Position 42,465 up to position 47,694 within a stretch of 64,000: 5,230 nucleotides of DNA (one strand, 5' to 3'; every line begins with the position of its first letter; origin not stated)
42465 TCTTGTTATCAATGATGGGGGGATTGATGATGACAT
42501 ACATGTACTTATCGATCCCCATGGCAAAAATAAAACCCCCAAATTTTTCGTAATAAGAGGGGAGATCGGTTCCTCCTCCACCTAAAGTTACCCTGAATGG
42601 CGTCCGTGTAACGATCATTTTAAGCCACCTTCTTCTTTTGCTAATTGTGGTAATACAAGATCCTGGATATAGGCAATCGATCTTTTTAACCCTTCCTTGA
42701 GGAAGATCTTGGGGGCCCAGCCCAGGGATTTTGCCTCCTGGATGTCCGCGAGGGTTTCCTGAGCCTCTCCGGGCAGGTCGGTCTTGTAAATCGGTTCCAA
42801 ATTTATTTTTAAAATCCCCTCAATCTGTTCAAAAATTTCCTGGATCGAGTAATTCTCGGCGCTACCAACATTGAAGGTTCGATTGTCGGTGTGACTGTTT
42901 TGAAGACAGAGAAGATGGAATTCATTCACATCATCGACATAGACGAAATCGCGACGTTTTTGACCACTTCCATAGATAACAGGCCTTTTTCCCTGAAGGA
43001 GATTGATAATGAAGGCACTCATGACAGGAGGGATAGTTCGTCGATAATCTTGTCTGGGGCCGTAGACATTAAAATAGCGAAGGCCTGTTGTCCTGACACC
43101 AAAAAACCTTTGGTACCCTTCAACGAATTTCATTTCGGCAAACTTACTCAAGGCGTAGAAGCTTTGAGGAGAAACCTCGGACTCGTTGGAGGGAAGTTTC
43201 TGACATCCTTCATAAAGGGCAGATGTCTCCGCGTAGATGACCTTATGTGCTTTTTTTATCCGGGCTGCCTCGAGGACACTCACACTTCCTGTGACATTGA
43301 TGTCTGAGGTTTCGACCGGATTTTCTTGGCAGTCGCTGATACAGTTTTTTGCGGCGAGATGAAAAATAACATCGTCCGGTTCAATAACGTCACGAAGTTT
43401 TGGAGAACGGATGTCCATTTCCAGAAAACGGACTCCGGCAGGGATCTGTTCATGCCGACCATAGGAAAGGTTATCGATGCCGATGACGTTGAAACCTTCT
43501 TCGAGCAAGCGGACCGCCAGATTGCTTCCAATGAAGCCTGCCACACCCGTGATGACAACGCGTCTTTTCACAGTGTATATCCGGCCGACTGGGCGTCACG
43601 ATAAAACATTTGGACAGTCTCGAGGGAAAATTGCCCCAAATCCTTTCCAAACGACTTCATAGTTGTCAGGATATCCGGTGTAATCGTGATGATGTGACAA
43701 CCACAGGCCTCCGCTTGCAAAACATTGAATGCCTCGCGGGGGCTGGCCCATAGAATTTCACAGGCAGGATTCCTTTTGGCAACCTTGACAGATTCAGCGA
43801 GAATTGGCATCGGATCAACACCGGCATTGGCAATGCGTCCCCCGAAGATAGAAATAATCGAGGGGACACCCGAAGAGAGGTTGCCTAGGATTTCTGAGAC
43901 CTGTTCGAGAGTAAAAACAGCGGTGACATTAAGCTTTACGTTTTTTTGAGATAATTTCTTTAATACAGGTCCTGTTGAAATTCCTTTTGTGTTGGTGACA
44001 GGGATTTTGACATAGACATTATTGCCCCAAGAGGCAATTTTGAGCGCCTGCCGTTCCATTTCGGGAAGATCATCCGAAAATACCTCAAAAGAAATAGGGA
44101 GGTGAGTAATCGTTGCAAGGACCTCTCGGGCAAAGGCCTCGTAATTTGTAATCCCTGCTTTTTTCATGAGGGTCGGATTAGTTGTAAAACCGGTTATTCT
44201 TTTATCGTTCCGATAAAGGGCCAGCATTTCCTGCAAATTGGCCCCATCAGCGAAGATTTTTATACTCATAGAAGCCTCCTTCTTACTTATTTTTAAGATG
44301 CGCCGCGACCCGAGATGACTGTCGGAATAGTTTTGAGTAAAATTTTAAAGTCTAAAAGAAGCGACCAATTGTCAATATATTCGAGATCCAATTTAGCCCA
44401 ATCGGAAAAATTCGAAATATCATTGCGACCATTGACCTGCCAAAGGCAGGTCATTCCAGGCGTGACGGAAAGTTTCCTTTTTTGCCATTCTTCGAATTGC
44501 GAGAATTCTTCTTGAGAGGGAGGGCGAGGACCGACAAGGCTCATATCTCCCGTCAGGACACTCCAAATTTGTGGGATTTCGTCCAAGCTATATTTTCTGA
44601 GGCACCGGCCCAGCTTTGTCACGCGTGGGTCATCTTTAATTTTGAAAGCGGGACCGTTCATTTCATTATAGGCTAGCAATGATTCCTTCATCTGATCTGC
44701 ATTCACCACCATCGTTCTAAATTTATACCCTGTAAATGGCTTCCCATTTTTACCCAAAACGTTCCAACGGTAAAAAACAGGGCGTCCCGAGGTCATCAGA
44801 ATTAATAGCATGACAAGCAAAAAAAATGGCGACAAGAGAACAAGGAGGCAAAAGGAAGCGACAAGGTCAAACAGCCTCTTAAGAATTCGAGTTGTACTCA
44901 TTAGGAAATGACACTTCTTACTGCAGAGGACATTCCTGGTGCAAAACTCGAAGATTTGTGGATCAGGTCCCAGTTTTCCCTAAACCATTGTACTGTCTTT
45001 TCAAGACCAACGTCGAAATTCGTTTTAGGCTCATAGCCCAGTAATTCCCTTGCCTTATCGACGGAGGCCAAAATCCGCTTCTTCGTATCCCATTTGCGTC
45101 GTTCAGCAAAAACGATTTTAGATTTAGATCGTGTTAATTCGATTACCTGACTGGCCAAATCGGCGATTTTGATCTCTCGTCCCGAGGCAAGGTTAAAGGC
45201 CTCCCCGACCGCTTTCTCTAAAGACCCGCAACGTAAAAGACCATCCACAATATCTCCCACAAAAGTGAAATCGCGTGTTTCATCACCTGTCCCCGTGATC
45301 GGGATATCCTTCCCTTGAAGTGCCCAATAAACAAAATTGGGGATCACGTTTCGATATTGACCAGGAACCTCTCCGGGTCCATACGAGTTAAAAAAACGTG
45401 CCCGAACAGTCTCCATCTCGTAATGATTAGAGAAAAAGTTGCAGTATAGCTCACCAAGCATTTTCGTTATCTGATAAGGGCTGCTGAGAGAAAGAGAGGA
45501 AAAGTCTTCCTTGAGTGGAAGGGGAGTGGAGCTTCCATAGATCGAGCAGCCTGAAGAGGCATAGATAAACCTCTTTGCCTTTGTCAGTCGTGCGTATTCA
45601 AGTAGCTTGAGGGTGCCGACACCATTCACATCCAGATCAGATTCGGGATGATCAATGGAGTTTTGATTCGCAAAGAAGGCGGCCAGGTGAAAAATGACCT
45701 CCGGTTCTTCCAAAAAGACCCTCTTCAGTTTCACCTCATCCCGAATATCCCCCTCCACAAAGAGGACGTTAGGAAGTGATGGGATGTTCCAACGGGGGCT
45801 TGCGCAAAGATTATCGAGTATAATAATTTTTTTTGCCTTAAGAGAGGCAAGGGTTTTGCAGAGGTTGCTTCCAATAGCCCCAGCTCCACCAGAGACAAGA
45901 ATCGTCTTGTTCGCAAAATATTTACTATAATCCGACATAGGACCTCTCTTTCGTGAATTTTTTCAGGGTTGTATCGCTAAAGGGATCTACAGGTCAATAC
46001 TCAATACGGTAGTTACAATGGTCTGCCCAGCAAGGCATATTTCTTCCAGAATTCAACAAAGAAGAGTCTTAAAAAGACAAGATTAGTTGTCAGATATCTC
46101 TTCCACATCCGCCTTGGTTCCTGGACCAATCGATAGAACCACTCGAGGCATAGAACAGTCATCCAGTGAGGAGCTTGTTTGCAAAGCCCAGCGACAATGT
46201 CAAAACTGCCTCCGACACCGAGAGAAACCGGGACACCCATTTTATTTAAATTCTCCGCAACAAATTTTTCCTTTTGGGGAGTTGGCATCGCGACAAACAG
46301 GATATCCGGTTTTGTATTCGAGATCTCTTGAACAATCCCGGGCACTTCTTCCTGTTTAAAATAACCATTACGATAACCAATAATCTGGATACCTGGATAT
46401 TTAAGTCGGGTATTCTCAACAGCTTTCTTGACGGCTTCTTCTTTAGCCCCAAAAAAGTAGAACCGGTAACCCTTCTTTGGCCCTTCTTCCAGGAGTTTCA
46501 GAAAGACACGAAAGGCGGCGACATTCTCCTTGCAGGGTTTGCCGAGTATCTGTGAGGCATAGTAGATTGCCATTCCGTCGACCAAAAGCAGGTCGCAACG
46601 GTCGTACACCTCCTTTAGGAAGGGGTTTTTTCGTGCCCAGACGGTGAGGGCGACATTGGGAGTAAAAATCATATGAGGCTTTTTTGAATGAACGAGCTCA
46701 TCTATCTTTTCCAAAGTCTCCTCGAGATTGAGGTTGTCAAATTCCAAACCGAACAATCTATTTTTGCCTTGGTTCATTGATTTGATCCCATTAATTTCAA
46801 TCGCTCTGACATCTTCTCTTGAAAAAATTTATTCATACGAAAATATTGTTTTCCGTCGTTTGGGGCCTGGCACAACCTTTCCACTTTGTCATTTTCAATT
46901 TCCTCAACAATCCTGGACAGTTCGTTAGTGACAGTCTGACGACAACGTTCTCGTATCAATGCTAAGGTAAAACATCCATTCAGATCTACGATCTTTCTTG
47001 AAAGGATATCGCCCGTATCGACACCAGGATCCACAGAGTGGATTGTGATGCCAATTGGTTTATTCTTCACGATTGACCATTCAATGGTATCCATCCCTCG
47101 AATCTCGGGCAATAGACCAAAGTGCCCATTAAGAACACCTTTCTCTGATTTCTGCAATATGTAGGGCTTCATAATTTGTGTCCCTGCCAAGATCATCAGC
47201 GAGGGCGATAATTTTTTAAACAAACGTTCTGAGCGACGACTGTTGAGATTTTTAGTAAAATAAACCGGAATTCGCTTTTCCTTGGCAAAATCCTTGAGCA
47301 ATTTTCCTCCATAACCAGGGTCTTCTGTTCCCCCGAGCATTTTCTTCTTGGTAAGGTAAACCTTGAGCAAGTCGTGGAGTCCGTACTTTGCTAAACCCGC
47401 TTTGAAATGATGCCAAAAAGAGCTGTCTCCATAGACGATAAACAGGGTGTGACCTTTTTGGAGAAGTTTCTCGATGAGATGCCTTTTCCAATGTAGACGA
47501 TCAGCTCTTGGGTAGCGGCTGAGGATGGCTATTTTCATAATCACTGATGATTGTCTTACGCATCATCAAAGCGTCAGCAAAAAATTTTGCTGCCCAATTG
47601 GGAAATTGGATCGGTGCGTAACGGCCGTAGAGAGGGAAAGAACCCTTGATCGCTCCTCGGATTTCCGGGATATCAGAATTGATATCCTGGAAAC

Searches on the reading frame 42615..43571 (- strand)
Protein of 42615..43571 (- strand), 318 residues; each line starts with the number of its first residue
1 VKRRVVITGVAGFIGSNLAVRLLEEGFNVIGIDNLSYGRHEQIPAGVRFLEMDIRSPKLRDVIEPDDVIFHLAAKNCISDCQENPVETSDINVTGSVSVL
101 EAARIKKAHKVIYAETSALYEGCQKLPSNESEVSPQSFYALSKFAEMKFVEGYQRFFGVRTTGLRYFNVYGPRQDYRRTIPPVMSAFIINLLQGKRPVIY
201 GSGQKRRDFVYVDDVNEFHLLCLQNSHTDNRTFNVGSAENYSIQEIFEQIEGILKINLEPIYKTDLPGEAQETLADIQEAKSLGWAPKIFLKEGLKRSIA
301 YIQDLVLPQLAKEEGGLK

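Call 55: search_protein_families(library=pfam, proteins=[window:42615-43571:-], max_evalue=0.00001)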
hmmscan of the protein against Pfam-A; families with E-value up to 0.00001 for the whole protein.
window:42615-43571:- (318 aa): 5 families
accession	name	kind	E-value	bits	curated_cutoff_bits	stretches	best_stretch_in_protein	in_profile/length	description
PF01370.27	Epimerase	-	8.7e-56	189.4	20.9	1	5-236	1-240/240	NAD dependent epimerase/dehydratase family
PF16363.11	GDP_Man_Dehyd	-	3.8e-46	158.5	27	1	7-297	2-331/332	GDP-mannose 4,6 dehydratase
PF01073.25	3Beta_HSD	-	2.7e-15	56.6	22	1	6-230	1-236/280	3-beta hydroxysteroid dehydrogenase/isomerase family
PF04321.23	RmlD_sub_bind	-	1.4e-10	41.1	27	1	4-163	2-150/287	RmlD substrate binding domain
PF02719.21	Polysacc_synt_2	-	9.1e-07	28.8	20.2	1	5-116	1-128/293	Polysaccharide biosynthesis protein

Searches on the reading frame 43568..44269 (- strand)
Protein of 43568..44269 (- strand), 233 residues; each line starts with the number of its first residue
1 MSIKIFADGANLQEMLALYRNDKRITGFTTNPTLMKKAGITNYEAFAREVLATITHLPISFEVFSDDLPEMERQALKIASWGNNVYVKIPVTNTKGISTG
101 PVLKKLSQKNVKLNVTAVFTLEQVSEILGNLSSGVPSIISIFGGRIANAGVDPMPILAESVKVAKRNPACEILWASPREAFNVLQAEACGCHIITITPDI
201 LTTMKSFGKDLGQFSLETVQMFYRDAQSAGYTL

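Call 55: search_protein_families(library=pfam, proteins=[window:43568-44269:-], max_evalue=0.00001)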
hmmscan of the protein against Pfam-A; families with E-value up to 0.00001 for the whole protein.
window:43568-44269:- (233 aa): 1 family
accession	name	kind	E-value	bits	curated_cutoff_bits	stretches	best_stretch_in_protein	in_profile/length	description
PF00923.25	TAL_FSA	-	1.2e-39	136.9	27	1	5-225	1-277/285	Transaldolase/Fructose-6-phosphate aldolase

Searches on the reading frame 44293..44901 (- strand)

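Call 55: search_protein_families(library=pfam, proteins=[window:44293-44901:-], max_evalue=0.00001)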
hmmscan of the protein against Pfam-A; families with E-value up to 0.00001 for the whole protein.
window:44293-44901:- (202 aa): 1 family
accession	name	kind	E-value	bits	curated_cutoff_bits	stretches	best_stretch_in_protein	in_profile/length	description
PF02397.22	Bac_transf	-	2.1e-66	223.3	27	1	8-196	1-178/179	Bacterial sugar transferase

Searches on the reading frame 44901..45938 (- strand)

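Call 55: search_protein_families(library=pfam, proteins=[window:44901-45938:-], max_evalue=0.00001)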
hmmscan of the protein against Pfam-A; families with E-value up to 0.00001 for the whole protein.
window:44901-45938:- (345 aa): 5 families
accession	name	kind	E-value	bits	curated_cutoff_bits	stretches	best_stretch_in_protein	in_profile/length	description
PF01370.27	Epimerase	-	1.7e-50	172.1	20.9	1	13-250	1-239/240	NAD dependent epimerase/dehydratase family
PF16363.11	GDP_Man_Dehyd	-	1.6e-46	159.8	27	1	14-315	1-332/332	GDP-mannose 4,6 dehydratase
PF02719.21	Polysacc_synt_2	-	1.2e-18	67.7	20.2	1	13-129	1-128/293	Polysaccharide biosynthesis protein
PF01073.25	3Beta_HSD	-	5.3e-15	55.6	22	1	14-231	1-222/280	3-beta hydroxysteroid dehydrogenase/isomerase family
PF04321.23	RmlD_sub_bind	-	1.8e-08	34.3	27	1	12-167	2-137/287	RmlD substrate binding domain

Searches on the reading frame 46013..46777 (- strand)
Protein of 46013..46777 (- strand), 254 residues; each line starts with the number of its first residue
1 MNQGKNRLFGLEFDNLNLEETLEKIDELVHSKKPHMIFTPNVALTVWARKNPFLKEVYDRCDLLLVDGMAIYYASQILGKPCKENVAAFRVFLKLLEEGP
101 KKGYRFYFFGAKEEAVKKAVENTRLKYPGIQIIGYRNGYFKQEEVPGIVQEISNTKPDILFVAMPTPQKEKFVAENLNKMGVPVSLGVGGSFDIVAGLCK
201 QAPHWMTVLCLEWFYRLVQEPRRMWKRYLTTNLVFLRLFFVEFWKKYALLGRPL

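Call 55: search_protein_families(library=pfam, proteins=[window:46013-46777:-], max_evalue=0.00001)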
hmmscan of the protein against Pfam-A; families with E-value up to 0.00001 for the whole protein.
window:46013-46777:- (254 aa): 1 family
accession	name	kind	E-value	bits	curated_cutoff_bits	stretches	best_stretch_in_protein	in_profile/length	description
PF03808.19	Glyco_tran_WecG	-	3.4e-56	190.1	27.4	1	62-228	2-168/168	Glycosyl transferase WecG/TagA/CpsF family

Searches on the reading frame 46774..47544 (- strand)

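Call 103: search_protein_families(library=pfam, proteins=[window:46774-47544:-], max_evalue=0.00001)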
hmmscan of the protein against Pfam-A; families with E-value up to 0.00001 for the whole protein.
window:46774-47544:- (256 aa): 1 family
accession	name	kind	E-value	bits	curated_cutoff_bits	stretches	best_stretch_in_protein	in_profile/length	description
PF00551.24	Formyl_trans_N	-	3.2e-14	53.5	26.1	1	38-203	8-171/181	Formyl transferase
